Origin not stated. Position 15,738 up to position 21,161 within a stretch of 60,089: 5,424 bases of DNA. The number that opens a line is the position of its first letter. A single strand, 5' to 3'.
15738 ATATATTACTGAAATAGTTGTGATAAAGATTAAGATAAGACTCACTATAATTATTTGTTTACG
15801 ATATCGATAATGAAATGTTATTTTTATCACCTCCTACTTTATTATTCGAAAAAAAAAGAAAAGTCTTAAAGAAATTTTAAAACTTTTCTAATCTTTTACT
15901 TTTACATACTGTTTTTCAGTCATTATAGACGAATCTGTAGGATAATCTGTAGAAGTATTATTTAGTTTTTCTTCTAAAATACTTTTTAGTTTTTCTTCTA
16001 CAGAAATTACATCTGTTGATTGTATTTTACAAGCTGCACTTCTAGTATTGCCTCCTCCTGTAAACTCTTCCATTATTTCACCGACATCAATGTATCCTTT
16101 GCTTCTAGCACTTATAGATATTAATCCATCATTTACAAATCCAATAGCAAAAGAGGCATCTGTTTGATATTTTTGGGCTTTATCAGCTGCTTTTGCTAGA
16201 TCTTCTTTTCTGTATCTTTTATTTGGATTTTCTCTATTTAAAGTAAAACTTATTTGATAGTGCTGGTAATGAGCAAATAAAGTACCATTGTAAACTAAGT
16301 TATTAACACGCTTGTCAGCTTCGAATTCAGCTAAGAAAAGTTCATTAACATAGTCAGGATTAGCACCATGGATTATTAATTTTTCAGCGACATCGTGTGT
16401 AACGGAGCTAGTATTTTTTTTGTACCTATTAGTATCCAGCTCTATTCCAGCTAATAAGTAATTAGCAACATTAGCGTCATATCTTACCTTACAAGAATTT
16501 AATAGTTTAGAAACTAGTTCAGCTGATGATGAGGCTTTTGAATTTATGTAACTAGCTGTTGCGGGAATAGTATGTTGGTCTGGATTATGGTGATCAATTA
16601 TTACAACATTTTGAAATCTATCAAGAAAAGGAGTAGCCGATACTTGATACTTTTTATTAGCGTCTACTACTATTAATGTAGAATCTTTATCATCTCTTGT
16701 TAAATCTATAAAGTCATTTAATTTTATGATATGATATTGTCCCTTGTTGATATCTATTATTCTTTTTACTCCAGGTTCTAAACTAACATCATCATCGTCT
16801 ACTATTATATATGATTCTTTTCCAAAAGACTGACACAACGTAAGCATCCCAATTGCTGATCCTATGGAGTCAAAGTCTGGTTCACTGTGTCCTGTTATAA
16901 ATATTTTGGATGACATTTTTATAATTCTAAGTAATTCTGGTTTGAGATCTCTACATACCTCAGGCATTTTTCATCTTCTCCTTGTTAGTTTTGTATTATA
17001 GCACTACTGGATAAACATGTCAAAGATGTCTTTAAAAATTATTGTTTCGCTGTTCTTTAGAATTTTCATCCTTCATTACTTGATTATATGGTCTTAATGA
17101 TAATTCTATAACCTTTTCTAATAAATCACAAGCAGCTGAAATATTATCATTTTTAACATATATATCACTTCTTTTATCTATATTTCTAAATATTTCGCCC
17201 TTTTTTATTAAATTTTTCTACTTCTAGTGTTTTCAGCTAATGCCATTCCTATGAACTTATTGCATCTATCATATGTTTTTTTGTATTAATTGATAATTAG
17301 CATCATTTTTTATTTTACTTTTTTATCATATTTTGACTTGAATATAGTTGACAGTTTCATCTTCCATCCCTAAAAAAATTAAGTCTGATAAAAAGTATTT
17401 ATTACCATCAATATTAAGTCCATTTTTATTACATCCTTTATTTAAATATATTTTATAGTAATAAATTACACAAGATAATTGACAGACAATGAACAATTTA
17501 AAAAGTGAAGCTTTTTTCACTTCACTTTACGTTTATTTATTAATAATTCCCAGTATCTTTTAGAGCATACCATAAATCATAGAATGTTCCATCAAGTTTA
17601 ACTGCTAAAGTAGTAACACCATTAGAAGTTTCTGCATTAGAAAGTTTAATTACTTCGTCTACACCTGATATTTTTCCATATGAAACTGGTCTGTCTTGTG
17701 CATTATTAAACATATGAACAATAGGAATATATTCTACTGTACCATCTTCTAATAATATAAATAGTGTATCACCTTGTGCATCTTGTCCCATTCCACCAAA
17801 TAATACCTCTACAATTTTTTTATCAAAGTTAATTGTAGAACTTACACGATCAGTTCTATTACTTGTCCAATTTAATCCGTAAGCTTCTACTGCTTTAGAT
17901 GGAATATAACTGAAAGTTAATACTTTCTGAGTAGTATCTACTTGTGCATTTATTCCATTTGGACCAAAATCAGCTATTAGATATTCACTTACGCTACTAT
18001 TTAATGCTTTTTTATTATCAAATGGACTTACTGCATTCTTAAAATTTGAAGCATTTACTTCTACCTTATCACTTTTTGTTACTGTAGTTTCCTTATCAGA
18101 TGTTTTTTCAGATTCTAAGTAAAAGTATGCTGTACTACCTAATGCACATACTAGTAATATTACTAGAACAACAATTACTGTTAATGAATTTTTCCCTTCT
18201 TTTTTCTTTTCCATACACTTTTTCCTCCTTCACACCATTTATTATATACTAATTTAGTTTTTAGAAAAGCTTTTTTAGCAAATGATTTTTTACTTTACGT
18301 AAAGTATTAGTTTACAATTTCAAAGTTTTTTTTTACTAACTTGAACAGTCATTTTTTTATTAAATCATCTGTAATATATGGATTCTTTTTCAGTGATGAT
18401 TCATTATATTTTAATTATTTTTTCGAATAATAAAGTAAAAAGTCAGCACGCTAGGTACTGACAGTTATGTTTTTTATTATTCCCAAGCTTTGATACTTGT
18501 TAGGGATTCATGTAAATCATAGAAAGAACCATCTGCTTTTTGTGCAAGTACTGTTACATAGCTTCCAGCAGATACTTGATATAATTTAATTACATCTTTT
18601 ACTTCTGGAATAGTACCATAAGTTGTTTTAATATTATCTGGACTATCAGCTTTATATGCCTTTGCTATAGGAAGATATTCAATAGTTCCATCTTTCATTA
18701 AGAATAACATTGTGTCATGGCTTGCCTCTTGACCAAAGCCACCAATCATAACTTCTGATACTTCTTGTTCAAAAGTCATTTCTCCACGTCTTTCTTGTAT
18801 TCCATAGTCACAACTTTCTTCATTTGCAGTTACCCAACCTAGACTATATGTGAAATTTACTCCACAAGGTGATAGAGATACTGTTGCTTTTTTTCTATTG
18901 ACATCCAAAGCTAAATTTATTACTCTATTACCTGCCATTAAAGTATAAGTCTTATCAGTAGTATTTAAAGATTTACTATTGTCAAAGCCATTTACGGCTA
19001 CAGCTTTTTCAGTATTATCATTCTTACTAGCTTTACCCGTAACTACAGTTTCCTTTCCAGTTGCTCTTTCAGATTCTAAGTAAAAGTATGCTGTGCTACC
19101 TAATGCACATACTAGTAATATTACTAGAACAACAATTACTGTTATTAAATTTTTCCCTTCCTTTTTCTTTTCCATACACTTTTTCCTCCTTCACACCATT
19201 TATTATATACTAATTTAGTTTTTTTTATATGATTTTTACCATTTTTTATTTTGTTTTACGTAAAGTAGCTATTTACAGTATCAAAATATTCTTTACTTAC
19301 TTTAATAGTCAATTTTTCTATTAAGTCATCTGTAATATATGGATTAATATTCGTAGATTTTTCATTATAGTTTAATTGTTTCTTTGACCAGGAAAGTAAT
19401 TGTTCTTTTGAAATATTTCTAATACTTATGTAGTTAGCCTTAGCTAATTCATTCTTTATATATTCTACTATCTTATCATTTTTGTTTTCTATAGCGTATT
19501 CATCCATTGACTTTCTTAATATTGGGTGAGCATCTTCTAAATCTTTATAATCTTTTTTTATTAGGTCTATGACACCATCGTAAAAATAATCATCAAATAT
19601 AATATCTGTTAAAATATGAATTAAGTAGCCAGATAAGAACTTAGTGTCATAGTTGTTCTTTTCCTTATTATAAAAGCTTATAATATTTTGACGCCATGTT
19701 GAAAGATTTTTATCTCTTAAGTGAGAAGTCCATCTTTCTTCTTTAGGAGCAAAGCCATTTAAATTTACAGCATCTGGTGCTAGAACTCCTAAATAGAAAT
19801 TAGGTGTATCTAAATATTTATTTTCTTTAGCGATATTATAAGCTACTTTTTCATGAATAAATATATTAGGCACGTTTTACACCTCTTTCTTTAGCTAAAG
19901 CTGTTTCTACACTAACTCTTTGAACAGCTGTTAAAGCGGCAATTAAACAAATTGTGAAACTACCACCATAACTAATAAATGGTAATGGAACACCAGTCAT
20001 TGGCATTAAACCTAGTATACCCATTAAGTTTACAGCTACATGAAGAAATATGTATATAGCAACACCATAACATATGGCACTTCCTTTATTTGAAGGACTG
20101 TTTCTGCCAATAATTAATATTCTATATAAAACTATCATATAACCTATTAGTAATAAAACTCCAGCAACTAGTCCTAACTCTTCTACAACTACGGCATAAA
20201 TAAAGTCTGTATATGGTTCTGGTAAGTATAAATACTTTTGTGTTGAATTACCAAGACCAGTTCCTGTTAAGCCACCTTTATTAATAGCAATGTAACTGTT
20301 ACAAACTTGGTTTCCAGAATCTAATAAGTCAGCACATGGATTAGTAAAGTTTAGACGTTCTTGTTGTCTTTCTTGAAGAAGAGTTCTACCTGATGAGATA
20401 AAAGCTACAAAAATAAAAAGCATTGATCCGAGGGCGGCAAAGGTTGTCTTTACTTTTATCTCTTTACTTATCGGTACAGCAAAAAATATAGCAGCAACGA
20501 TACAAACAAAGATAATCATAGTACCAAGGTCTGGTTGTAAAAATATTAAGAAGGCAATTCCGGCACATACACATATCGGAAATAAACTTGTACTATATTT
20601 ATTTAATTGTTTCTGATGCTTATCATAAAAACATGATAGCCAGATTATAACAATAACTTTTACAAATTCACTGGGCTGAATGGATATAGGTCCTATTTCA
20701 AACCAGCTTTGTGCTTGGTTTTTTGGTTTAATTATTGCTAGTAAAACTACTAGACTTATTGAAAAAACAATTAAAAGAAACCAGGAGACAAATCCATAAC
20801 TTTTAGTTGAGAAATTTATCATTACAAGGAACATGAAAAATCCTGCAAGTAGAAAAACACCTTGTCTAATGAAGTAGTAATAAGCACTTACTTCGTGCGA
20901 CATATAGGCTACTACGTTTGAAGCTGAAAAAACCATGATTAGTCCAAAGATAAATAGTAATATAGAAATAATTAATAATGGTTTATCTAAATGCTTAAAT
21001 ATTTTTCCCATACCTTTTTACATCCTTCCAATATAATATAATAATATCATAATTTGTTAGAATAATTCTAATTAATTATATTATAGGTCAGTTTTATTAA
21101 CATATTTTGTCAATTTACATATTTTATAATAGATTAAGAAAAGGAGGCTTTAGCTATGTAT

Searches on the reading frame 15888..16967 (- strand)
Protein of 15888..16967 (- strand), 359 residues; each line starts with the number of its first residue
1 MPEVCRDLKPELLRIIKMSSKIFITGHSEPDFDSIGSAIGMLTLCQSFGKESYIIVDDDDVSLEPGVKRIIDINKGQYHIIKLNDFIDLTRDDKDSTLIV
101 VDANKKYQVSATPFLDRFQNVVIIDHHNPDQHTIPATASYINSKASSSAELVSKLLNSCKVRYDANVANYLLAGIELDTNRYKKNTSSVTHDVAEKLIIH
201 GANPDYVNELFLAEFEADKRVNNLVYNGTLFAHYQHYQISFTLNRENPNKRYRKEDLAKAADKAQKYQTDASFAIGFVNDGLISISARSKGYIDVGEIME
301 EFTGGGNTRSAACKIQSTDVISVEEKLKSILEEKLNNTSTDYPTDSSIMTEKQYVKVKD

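Call 6: search_protein_families(library=pfam, proteins=[window:15888-16967:-])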
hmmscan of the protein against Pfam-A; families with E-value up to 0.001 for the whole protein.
window:15888-16967:- (359 aa): 2 families
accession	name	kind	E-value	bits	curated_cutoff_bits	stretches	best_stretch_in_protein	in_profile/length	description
PF01368.27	DHH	-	4.8e-19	69.3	28.1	1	21-175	1-125/125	DHH family, N-terminal domain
PF02272.25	DHHA1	-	6.9e-09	36.5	25.9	1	251-332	12-94/102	DHHA1 domain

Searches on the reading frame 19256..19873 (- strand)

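Call 20: search_protein_families(library=pfam, proteins=[window:19256-19873:-])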
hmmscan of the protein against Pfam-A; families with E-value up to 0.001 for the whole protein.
window:19256-19873:- (205 aa): 1 family
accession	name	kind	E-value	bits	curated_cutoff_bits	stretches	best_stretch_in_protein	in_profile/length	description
PF00882.24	Zn_dep_PLPC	-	4.3e-05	24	26.8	1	21-139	24-128/167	Zinc dependent phospholipase C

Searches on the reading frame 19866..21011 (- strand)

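Call 20: search_protein_families(library=pfam, proteins=[window:19866-21011:-])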
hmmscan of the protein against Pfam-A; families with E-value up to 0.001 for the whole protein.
window:19866-21011:- (381 aa): 1 family
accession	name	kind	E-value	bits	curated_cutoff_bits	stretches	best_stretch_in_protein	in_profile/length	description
PF01098.24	FTSW_RODA_SPOVE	-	1.6e-81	274.5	26.4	1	13-370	5-354/356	Cell cycle protein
